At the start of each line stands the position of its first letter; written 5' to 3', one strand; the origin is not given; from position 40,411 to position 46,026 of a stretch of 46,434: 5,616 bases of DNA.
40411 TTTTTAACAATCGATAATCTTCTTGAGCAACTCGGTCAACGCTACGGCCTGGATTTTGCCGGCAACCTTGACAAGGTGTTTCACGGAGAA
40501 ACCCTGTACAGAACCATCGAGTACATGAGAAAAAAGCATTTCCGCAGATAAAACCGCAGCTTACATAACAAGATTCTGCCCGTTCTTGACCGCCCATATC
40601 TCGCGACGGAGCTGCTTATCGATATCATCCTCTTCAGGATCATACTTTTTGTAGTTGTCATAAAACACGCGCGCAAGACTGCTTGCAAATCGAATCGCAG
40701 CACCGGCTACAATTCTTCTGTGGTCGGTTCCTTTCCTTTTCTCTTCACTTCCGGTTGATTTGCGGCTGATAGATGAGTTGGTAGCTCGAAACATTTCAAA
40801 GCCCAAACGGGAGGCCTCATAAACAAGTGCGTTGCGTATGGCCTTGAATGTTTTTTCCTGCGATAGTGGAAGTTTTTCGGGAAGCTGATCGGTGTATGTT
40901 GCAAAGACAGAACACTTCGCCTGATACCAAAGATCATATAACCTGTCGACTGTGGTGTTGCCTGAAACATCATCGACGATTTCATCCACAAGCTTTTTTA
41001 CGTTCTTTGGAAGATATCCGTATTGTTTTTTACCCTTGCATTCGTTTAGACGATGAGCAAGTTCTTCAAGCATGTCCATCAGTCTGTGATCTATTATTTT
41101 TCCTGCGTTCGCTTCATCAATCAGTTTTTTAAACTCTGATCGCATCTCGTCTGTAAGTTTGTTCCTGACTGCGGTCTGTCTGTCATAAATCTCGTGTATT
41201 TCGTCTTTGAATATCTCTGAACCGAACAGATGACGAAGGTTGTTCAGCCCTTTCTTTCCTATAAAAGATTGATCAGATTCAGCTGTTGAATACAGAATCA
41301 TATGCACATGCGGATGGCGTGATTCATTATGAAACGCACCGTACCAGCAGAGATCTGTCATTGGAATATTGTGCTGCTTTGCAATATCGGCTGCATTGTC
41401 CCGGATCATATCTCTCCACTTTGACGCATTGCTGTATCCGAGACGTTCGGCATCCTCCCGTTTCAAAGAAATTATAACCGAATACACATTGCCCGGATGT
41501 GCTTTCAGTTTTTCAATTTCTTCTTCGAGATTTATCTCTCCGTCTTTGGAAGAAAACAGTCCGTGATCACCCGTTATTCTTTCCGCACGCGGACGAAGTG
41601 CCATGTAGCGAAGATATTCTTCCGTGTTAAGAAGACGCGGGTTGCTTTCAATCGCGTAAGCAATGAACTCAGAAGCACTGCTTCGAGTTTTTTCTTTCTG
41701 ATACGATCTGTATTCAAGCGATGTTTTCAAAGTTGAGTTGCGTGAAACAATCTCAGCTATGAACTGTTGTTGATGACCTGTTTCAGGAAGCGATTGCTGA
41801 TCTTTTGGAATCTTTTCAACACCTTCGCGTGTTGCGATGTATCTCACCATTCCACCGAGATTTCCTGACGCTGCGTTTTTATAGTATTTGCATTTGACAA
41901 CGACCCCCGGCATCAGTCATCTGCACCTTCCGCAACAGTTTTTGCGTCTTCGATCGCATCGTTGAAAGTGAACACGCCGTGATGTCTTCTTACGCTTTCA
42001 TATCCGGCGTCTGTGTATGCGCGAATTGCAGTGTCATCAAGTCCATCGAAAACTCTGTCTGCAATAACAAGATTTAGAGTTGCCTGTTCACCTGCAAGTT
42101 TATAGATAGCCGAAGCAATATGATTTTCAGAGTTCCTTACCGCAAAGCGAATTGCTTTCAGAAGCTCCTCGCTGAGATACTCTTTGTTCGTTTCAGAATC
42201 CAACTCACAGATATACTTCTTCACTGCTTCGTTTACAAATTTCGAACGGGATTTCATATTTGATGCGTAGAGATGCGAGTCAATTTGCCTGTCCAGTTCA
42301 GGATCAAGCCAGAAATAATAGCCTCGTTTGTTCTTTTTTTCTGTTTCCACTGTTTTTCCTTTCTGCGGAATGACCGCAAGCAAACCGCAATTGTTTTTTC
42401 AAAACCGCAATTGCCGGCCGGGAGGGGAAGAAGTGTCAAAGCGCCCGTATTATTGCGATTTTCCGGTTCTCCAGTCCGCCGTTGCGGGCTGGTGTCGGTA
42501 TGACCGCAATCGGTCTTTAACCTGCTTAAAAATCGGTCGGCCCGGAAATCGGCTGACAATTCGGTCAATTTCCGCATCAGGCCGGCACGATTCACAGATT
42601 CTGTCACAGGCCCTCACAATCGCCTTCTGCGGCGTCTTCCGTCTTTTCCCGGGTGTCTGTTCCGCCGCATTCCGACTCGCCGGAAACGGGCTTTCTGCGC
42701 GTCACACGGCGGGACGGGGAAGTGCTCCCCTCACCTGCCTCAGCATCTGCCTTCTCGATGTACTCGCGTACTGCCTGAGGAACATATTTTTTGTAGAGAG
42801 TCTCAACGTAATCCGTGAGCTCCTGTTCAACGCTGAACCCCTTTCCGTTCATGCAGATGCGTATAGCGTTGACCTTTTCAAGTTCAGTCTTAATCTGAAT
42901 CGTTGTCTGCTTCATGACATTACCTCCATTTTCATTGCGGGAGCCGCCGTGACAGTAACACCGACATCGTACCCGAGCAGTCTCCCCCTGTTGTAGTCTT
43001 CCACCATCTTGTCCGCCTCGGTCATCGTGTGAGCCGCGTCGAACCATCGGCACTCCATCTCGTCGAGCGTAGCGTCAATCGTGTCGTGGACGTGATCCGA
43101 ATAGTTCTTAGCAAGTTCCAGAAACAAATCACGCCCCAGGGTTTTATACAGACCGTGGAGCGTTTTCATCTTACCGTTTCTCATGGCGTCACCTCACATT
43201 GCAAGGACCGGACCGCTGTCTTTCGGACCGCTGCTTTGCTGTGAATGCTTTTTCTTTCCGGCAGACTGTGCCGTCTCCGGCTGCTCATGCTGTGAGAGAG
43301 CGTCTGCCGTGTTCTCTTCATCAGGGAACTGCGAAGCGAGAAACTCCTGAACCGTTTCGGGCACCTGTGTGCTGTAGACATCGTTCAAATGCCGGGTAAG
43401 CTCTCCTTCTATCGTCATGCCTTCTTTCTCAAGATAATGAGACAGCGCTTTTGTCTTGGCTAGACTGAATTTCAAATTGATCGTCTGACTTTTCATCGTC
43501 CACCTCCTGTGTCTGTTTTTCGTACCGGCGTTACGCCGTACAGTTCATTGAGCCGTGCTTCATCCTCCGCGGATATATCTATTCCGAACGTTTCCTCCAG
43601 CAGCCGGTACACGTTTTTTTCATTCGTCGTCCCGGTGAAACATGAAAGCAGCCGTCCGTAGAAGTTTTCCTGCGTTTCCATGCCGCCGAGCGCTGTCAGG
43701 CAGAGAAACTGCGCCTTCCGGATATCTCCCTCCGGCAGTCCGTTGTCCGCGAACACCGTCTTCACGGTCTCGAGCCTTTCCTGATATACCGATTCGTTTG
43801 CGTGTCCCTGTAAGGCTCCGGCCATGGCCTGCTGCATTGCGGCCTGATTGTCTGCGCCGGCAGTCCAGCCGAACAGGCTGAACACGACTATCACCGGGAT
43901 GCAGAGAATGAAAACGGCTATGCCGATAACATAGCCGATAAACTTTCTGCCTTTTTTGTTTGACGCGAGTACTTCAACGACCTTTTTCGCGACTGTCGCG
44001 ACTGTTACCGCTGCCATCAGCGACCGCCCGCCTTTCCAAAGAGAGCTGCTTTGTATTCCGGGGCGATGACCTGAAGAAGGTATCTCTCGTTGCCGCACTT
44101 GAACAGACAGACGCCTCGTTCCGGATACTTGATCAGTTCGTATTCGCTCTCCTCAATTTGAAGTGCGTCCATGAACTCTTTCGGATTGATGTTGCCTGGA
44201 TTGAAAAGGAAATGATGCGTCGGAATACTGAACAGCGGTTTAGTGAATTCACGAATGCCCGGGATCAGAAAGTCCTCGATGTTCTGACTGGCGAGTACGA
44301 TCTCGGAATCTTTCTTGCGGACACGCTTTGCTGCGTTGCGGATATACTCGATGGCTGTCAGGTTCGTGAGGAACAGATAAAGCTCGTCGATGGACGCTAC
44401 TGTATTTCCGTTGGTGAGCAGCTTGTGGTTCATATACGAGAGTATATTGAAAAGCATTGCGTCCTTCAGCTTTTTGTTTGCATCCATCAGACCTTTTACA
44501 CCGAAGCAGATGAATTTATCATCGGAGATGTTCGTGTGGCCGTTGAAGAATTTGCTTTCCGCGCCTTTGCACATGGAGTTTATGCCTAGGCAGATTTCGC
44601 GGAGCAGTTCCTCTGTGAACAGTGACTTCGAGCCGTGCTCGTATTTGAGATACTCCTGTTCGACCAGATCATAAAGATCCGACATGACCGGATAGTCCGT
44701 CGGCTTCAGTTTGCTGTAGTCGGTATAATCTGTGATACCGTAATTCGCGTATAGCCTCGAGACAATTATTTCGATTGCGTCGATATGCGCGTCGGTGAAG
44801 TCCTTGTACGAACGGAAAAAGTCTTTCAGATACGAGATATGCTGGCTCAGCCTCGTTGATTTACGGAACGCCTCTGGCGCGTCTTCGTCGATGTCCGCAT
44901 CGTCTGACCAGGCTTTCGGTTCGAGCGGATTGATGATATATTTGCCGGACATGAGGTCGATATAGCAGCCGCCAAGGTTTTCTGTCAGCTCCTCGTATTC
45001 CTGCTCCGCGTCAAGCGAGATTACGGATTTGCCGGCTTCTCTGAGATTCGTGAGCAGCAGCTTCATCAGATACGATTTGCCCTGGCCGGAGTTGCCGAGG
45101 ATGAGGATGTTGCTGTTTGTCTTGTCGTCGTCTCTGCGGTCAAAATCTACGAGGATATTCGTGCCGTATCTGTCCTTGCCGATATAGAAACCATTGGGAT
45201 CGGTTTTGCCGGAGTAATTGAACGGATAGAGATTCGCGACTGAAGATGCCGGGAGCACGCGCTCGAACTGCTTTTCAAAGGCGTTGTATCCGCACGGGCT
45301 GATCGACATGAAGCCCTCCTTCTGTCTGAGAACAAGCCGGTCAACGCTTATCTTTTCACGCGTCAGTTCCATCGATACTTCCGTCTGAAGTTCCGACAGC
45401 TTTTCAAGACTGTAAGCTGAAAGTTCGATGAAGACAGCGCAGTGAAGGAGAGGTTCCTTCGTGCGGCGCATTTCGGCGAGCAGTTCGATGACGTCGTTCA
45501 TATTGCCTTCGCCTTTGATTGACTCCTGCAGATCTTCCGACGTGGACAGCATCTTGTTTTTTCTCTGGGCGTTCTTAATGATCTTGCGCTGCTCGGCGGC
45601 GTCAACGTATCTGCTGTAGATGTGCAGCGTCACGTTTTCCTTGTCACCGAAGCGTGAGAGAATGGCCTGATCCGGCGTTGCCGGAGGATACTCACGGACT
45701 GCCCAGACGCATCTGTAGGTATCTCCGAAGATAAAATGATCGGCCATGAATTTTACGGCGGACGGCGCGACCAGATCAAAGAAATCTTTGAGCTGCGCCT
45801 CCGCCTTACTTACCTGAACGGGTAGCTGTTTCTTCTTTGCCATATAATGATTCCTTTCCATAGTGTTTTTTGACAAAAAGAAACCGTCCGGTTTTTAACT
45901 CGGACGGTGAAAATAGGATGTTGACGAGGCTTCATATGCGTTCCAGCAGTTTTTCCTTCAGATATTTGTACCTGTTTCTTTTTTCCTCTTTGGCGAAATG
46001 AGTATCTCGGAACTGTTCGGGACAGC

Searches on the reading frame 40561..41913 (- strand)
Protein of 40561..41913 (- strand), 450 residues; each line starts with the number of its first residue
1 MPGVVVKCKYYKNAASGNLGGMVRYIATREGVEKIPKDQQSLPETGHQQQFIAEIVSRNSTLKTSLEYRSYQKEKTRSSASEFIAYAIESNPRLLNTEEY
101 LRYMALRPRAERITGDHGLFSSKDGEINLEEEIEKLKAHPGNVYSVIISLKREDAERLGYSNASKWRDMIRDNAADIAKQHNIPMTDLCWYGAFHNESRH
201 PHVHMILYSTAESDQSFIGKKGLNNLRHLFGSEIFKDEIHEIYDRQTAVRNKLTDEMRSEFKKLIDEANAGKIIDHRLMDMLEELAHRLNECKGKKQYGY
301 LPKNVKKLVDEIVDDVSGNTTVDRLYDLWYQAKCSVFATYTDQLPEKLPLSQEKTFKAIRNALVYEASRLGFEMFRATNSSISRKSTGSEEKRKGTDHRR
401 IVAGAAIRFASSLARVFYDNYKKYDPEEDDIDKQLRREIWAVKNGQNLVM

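Call 47: search_protein_families(library=pfam, proteins=[window:40561-41913:-], max_evalue=0.001)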
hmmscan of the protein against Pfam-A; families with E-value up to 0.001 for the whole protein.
window:40561-41913:- (450 aa): 1 family
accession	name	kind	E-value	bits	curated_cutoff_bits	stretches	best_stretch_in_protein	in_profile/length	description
PF18555.7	MobL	-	1.6e-36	126.6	28.5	1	1-398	1-367/383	MobL relaxases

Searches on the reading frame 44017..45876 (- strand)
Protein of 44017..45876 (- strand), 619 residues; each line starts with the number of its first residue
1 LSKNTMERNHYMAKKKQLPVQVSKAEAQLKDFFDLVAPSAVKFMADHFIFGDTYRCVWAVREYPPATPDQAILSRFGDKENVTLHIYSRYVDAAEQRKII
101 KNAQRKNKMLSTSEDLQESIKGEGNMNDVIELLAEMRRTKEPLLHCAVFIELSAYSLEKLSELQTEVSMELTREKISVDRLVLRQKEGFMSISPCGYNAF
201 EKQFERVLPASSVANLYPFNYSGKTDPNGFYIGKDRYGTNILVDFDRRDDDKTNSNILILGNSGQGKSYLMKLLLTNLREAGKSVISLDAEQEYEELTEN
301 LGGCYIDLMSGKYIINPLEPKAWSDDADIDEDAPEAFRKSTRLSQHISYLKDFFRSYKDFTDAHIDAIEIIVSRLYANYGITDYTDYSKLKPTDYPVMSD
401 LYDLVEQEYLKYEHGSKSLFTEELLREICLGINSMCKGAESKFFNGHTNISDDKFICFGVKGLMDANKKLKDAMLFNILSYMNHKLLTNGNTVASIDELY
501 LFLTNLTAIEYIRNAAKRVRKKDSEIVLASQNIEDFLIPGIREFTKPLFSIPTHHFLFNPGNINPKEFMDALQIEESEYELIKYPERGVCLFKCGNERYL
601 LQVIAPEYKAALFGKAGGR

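Call 47: search_protein_families(library=pfam, proteins=[window:44017-45876:-], max_evalue=0.001)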
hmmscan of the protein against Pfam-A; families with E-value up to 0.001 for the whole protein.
window:44017-45876:- (619 aa): 7 families
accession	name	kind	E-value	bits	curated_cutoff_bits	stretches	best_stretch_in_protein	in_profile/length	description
PF19044.6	P-loop_TraG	-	1.5e-13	50.6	25.8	1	241-537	13-297/413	TraG P-loop domain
PF12846.13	AAA_10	-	2.8e-09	36.9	27.5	1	252-302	19-69/362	AAA-like domain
PF01935.23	DUF87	-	5.8e-08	33.5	23.2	1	256-351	25-124/220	Helicase HerA, central domain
PF10412.15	TrwB_AAD_bind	-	0.00034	20.1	20.5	0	254-329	15-84/387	Type IV secretion-system coupling protein DNA-binding domain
PF20720.3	nSTAND3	-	0.00039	20.6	27.2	0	253-298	16-61/155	Novel STAND NTPase 3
PF13191.12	AAA_16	-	0.00086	20.3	32.6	0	245-301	16-73/167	AAA ATPase domain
PF13401.12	AAA_22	-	0.00091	20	27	0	252-293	3-44/130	AAA domain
